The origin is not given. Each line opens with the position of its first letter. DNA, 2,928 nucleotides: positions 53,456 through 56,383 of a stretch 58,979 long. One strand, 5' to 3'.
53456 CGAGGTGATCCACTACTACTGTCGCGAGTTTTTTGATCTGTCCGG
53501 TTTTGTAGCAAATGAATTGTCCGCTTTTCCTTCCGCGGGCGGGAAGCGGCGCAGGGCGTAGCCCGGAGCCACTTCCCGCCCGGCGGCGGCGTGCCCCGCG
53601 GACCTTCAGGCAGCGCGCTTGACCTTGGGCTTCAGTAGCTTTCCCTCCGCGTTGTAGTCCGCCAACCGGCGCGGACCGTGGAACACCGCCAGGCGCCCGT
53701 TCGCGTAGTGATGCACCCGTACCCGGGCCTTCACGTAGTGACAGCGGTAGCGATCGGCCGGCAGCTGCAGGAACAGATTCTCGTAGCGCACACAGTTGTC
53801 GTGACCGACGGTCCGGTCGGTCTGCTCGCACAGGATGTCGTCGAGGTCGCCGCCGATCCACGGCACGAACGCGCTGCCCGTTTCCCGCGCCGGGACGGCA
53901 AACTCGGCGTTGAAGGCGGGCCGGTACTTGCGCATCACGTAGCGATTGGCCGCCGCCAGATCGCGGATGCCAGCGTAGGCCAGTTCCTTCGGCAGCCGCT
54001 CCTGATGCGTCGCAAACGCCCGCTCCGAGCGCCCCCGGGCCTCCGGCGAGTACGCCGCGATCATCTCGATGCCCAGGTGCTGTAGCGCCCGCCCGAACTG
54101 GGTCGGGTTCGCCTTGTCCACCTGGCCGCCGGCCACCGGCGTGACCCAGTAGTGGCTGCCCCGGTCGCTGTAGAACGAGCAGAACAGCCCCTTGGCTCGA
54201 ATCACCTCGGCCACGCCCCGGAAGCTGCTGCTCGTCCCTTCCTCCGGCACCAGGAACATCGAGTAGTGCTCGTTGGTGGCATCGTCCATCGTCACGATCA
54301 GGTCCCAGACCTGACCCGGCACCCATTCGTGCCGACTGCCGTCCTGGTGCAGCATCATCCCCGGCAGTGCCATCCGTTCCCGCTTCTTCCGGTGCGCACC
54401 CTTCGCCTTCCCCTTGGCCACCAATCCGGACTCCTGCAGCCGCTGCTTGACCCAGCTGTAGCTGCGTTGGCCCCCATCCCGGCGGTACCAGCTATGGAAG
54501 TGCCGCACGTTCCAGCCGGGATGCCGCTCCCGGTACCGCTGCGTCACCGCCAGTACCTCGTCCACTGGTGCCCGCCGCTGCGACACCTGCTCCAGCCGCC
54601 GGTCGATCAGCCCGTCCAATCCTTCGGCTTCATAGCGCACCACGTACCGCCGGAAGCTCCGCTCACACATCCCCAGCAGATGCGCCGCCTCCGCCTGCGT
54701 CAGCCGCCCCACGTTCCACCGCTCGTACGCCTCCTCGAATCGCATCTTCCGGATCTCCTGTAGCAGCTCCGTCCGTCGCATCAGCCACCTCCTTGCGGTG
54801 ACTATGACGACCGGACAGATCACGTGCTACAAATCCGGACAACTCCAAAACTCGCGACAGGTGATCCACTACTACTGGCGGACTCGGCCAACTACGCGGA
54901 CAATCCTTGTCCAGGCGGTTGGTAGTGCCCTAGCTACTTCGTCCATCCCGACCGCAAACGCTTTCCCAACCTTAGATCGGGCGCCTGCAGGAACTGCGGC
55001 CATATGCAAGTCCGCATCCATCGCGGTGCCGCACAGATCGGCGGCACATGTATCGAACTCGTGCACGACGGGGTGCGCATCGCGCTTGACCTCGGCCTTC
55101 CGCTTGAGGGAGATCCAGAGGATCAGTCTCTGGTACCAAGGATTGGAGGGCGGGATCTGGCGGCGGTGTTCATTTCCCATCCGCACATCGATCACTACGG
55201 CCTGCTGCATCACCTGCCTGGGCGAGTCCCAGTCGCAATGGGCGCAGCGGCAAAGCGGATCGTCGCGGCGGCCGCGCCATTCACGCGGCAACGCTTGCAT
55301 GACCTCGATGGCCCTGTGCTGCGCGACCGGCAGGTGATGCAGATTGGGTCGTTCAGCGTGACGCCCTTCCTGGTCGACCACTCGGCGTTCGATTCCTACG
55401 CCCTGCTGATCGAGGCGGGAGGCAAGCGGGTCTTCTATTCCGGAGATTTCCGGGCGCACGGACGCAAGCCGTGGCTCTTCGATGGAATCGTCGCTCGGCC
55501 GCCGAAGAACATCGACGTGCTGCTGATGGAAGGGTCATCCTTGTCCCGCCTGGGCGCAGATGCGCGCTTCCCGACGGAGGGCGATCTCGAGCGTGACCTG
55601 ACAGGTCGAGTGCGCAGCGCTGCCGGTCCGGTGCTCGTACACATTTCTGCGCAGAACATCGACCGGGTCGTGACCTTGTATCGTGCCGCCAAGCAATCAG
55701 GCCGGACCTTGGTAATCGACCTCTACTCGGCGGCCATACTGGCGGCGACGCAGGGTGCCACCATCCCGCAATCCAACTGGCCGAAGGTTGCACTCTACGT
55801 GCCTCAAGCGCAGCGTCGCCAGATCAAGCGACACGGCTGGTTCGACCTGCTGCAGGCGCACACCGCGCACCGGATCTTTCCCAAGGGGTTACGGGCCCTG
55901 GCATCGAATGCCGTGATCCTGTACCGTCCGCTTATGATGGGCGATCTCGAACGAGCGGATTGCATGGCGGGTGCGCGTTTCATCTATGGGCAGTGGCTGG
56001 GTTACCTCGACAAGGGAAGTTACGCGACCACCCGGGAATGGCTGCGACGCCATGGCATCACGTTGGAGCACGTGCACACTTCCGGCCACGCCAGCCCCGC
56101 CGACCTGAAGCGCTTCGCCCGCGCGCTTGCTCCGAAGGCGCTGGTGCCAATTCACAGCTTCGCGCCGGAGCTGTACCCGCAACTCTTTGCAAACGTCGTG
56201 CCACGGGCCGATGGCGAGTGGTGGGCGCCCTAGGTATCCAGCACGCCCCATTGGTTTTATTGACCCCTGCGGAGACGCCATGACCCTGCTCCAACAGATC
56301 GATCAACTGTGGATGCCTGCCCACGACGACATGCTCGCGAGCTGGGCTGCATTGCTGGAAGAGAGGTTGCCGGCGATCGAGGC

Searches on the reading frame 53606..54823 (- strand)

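Call 43: search_protein_families(library=pfam, proteins=[window:53606-54823:-], max_evalue=0.001)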
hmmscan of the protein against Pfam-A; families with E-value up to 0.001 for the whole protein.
window:53606-54823:- (405 aa): 3 families
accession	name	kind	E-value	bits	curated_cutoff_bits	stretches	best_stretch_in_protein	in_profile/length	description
PF13551.12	HTH_29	-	3.2e-09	37.2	28.1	1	39-76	11-48/64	Winged helix-turn helix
PF13518.12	HTH_28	-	3.5e-07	30.6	25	1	39-76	12-48/52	Helix-turn-helix domain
PF13565.12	HTH_32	-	0.00087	20.2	33.7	1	57-125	2-69/73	Homeodomain-like domain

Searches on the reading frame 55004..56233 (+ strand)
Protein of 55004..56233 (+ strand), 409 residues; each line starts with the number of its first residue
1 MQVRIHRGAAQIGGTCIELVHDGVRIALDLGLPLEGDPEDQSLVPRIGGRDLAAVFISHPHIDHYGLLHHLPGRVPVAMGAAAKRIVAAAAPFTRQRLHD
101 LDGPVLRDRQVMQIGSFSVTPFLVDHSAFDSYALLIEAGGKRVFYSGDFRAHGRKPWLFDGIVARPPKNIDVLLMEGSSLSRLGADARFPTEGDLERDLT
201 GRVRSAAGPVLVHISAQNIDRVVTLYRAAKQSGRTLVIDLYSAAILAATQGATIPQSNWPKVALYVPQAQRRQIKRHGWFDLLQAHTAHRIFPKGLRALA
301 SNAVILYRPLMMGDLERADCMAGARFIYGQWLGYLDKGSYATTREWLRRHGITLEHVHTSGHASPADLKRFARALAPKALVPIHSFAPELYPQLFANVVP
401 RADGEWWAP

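Call 43: search_protein_families(library=pfam, proteins=[window:55004-56233:+], max_evalue=0.001)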
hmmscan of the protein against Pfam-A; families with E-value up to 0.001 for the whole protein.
window:55004-56233:+ (409 aa): 3 families
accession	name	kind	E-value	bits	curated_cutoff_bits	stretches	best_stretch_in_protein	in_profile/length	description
PF12706.13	Lactamase_B_2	-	7.9e-13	48.9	27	1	46-153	25-147/200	Beta-lactamase superfamily domain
PF00753.33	Lactamase_B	-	1e-07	32.5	22.7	1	45-160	37-161/196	Metallo-beta-lactamase superfamily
PF07521.17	RMMBL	-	0.00016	22.1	21.6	1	355-384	9-39/63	Zn-dependent metallo-hydrolase RNA specificity domain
